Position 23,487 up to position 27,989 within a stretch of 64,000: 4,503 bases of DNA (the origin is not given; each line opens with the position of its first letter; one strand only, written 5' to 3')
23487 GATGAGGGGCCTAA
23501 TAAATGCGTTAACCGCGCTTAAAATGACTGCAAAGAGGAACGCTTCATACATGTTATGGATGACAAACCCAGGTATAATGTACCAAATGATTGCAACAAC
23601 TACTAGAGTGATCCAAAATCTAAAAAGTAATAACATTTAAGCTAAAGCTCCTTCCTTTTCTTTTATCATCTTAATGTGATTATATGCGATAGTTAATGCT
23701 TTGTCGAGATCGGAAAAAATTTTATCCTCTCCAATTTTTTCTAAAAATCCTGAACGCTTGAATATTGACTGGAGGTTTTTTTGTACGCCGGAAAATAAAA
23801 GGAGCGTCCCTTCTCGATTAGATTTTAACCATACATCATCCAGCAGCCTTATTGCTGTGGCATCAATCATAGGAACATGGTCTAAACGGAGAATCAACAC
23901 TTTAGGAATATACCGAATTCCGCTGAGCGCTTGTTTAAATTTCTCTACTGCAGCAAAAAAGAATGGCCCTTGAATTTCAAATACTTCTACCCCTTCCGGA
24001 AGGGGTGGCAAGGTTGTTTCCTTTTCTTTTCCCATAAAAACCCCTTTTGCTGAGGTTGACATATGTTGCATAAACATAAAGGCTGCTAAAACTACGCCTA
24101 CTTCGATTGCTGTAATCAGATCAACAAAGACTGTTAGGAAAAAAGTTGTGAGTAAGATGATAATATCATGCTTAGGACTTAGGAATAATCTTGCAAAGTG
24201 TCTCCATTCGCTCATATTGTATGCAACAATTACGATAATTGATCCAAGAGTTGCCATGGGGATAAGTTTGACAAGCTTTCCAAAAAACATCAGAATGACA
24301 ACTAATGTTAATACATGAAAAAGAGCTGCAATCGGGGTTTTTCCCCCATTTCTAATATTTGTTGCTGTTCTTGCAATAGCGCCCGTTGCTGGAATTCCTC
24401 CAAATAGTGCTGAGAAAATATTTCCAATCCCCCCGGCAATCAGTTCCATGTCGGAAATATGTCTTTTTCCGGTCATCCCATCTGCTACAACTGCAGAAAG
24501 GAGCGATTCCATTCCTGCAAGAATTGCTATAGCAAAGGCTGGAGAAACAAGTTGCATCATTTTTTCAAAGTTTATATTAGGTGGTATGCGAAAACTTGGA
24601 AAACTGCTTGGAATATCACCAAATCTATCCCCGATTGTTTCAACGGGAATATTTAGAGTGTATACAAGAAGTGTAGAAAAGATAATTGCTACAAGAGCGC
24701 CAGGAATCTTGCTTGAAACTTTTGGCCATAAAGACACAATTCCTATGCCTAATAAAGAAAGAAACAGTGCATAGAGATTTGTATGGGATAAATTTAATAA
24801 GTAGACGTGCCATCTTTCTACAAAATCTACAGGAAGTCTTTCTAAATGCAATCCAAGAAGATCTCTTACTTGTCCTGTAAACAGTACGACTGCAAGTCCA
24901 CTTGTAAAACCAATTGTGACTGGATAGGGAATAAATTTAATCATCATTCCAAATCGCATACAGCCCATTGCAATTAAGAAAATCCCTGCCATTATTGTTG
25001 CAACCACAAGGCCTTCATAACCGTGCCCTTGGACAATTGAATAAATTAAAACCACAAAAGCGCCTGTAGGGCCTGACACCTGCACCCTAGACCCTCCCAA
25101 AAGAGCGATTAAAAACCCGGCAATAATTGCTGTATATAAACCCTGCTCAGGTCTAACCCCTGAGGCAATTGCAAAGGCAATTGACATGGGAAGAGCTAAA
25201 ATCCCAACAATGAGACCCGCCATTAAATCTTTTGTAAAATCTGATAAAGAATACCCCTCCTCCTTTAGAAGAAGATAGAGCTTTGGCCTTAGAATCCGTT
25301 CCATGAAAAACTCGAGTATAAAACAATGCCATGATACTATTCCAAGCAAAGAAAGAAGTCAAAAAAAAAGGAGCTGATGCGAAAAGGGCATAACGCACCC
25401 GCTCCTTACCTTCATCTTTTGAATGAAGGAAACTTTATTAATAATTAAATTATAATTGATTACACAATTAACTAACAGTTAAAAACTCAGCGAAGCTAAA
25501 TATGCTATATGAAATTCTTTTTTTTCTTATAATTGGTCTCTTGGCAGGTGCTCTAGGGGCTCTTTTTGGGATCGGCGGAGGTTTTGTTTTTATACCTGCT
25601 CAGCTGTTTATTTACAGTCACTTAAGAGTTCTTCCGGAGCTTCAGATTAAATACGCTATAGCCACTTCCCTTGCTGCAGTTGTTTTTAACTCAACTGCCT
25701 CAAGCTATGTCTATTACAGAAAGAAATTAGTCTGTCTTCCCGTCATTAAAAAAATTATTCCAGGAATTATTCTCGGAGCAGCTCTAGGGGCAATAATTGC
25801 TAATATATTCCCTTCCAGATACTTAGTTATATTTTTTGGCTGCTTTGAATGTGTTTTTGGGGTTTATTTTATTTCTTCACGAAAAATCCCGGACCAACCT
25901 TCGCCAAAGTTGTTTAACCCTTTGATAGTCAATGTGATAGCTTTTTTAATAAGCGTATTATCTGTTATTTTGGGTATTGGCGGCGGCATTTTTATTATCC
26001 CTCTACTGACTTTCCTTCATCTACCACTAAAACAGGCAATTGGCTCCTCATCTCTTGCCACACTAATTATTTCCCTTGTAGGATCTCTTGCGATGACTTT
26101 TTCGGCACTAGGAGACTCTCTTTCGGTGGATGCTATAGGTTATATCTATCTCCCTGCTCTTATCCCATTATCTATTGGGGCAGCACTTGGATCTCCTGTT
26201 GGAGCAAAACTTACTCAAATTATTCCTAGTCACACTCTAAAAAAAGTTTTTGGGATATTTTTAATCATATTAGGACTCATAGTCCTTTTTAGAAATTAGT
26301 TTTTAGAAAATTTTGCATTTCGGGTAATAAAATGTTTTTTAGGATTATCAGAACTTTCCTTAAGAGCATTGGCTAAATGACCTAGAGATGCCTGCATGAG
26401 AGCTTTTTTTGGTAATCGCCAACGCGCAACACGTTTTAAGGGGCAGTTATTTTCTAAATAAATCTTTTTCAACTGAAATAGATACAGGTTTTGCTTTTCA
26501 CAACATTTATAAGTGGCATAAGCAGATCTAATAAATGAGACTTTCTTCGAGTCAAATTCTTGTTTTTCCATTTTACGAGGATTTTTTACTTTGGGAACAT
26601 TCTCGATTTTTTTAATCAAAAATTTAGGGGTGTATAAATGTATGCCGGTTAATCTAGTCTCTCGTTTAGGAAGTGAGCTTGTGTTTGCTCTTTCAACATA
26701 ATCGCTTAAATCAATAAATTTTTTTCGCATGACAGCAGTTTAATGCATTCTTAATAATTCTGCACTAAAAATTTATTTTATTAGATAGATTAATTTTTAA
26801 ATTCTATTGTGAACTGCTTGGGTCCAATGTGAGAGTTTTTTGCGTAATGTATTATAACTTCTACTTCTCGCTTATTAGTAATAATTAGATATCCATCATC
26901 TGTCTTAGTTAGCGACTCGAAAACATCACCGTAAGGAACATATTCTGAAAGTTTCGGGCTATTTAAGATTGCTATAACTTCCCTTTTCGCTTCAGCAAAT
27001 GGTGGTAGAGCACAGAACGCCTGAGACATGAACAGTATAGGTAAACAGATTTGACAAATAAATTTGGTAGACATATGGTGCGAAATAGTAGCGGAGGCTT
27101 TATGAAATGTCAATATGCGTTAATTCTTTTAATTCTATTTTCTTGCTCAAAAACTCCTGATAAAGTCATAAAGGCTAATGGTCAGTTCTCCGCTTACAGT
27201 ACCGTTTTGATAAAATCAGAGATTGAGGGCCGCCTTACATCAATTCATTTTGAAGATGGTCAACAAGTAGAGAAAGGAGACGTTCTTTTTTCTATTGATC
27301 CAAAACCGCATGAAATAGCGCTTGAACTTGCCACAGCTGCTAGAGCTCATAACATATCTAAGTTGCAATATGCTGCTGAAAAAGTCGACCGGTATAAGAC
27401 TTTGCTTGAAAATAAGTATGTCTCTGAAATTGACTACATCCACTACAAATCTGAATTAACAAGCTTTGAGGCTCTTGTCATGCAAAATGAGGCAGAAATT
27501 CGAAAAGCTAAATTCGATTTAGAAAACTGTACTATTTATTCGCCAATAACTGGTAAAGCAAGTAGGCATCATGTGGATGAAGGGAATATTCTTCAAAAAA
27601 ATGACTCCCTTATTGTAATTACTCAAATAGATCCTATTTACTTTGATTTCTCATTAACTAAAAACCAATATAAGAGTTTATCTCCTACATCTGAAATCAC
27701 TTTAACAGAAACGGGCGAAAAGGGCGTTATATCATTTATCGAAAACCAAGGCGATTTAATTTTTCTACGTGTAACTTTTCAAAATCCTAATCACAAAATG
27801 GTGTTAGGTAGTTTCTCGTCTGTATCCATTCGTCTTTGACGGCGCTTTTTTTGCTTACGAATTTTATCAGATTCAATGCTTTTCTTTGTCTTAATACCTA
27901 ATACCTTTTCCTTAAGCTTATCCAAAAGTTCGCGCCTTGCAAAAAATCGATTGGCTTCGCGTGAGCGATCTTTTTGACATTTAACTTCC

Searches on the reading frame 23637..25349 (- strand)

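Call 66: search_protein_families(library=pfam, proteins=[window:23637-25349:-], max_evalue=0.001)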
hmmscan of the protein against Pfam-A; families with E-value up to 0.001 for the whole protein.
window:23637-25349:- (570 aa): 2 families
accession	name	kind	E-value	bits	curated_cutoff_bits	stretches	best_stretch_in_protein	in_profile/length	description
PF00916.26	Sulfate_transp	-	1.3e-86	291.2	23.2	1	38-401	1-379/380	Sulfate permease family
PF01740.26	STAS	-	3.4e-15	56.1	22.6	1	452-551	8-106/106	STAS domain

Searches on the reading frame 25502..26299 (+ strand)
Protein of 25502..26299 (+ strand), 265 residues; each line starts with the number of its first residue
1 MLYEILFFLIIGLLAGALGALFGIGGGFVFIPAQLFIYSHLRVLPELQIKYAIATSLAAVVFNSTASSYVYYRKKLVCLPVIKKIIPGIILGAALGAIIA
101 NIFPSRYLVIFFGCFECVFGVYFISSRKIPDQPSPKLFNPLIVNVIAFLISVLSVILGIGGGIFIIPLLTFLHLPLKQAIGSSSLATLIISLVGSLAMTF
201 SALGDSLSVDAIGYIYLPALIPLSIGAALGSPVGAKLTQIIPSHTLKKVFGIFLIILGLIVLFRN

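Call 66: search_protein_families(library=pfam, proteins=[window:25502-26299:+], max_evalue=0.001)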
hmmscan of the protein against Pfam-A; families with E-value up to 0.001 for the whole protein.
window:25502-26299:+ (265 aa): 1 family
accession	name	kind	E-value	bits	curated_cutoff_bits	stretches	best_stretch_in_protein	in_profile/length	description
PF01925.25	TauE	-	1.9e-47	162.4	32.6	1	9-259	2-235/237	Sulfite exporter TauE/SafE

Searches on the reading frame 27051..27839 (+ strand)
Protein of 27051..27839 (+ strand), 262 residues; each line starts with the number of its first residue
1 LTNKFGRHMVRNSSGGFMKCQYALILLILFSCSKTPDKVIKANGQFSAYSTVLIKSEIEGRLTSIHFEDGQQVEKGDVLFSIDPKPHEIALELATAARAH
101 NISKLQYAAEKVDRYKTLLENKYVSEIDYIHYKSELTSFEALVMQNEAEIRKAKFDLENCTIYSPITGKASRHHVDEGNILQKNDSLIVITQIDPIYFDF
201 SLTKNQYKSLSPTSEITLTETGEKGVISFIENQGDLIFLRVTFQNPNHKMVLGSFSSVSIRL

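Call 66: search_protein_families(library=pfam, proteins=[window:27051-27839:+], max_evalue=0.001)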
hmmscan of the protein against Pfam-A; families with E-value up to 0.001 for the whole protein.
window:27051-27839:+ (262 aa): 4 families
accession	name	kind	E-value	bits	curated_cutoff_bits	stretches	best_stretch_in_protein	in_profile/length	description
PF16576.10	HlyD_D23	-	6.9e-10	39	30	1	49-250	17-208/214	Barrel-sandwich domain of CusB or HlyD membrane-fusion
PF13533.13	Biotin_lipoyl_2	-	4.6e-09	36.3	29.8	1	53-83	2-32/32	Biotin-lipoyl like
PF13437.12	HlyD_3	-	2e-08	35.4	22.2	0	161-228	1-74/106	HlyD family secretion protein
PF00364.28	Biotin_lipoyl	-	0.00021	21.5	22.1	0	53-82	44-73/73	Biotin-requiring enzyme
